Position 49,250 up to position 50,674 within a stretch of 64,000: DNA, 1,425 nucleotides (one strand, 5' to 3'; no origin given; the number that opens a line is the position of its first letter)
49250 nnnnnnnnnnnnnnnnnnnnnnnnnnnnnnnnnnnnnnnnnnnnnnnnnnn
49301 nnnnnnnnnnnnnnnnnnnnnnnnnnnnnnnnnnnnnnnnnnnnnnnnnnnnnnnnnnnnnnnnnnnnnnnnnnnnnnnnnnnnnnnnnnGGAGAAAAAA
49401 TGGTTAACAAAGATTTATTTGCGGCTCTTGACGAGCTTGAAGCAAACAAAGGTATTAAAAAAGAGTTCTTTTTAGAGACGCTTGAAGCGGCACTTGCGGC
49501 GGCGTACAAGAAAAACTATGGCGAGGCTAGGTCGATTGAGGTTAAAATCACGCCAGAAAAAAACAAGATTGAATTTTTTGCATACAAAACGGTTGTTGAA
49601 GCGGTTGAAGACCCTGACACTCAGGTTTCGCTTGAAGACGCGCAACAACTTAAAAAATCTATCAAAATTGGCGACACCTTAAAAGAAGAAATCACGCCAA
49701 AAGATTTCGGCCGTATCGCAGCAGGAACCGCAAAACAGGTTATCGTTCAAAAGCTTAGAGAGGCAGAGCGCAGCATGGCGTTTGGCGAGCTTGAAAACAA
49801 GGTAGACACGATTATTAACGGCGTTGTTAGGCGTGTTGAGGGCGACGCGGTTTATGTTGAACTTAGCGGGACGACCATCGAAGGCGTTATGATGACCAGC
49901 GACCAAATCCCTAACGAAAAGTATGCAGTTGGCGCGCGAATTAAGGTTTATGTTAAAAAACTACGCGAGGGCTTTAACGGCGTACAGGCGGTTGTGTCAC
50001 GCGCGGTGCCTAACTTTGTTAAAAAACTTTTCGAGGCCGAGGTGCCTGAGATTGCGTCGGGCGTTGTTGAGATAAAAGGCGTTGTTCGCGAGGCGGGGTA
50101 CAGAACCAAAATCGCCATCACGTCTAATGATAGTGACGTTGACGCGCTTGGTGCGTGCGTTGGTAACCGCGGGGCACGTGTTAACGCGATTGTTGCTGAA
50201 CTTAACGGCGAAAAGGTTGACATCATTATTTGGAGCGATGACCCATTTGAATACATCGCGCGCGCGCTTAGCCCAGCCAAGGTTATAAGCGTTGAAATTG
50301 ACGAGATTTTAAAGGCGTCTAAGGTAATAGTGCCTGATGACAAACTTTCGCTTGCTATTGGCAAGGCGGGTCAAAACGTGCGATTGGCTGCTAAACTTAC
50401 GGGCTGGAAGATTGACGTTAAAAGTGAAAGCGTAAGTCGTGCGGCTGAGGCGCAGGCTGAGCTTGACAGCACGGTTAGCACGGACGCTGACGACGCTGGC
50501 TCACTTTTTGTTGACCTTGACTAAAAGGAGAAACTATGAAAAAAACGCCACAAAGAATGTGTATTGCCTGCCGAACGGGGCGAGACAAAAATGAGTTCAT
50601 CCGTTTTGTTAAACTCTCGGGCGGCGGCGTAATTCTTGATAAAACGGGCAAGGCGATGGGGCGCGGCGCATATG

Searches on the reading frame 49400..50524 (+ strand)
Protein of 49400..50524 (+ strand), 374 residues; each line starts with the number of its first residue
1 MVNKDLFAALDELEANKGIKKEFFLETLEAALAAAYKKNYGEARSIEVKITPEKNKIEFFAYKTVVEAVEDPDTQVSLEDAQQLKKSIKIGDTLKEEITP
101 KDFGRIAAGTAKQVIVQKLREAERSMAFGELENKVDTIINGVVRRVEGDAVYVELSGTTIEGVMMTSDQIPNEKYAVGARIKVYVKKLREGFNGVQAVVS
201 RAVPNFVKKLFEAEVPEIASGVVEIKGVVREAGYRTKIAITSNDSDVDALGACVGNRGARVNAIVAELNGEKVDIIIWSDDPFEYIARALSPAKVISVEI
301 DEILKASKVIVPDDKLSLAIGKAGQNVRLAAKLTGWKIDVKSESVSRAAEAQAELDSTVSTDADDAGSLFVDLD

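Call 30: find_related_loci(query=window:49400-50524:+, collection=genome_contigs, flank=10000)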
Query window:49400-50524:+ (374 aa) in genome_contigs; peptide patterns used: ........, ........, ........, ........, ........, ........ (x = any residue, [..] = any of these).
600 stretches matched a pattern (row limit reached: there are more); 523 encode a relative of the query (tblastn E <= 1e-3); the best 80 are kept; 80 distinct loci.
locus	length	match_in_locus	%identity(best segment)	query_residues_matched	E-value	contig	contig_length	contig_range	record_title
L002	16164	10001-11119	74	1-374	0e+0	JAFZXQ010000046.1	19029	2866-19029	MAG: Clostridia bacterium isolate RGIG8191 Water_buffalos_Rumen-3__c777111, whole genome shotgun sequence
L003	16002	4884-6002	74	1-374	0e+0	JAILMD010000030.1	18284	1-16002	MAG: bacterium isolate RUI245 k141_1488759_flag=1_multi=9.0000_len=18284, whole genome shotgun sequence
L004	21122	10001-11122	69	1-374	2e-174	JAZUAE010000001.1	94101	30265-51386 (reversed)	MAG: Clostridia bacterium isolate T1900045322_YK20190011.MAGScoT_cleanbin_000028 SGB_6372_k141_2177164, whole genome sho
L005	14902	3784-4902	70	1-374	1e-169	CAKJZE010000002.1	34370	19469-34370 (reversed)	Clostridiales bacterium isolate MAG-R002 genome assembly, contig: k141_140625, whole genome shotgun sequence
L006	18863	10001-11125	68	1-374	4e-169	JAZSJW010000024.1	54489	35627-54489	MAG: Clostridia bacterium isolate T1900044563_TS20190029.MAGScoT_cleanbin_000045 SGB_379_k141_1767257, whole genome shot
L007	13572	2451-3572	68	1-374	3e-168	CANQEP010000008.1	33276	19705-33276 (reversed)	MAG: uncultured Clostridia bacterium isolate Lapin-005__bin72 genome assembly, contig: Lapin-005__NODE_1682_length_33276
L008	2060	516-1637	67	1-374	2e-180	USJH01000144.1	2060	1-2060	uncultured Clostridia bacterium isolate UMGS1774 genome assembly, contig: NODE_2074_length_2060_cov_2.81147, whole genom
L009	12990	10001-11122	67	1-374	8e-166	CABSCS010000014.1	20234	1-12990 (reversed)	MAG TPA_asm: uncultured Clostridiales bacterium isolate MGYG-HGUT-02172 genome assembly, contig: GUT_GENOME133558_14, wh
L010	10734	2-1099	69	13-374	6e-164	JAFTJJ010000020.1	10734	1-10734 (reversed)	MAG: Clostridia bacterium isolate RGIG3872 Roe_deer_Cecum-2__c76879, whole genome shotgun sequence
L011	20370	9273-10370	67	1-370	5e-162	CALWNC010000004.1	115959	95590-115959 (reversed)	MAG: uncultured Clostridia bacterium isolate BRZ_CS__bin43 genome assembly, contig: BRZ_CS__NODE_275_length_115959_cov_1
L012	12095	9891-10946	68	1-352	3e-158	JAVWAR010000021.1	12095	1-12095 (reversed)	MAG: Clostridia bacterium isolate CGS10Y4-bin11 NODE_21_length_12095_cov_3.630554, whole genome shotgun sequence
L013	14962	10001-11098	66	1-370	2e-156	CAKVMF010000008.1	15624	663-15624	MAG: uncultured Clostridia bacterium isolate REFINED_METABAT215_TOP10_CONTIGS_1500_ASSEMBLY_K77_MERGED__Hadza_MoBio_hadz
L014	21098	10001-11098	66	1-370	4e-156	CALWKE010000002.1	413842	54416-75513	MAG: uncultured Clostridia bacterium isolate BRZ_C__bin58 genome assembly, contig: BRZ_C__NODE_16_length_413842_cov_26.7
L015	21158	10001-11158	62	1-374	6e-153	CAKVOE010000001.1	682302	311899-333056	MAG: uncultured Clostridia bacterium isolate REFINED_METABAT215_TOP10_CONTIGS_1500_ASSEMBLY_K77_MERGED__Hadza_MoBio_hadz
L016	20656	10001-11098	64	1-370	2e-152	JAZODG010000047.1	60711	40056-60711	MAG: Clostridia bacterium isolate T1900044752_TS20190418.MAGScoT_cleanbin_000031 SGB_2246_k141_3373803, whole genome sho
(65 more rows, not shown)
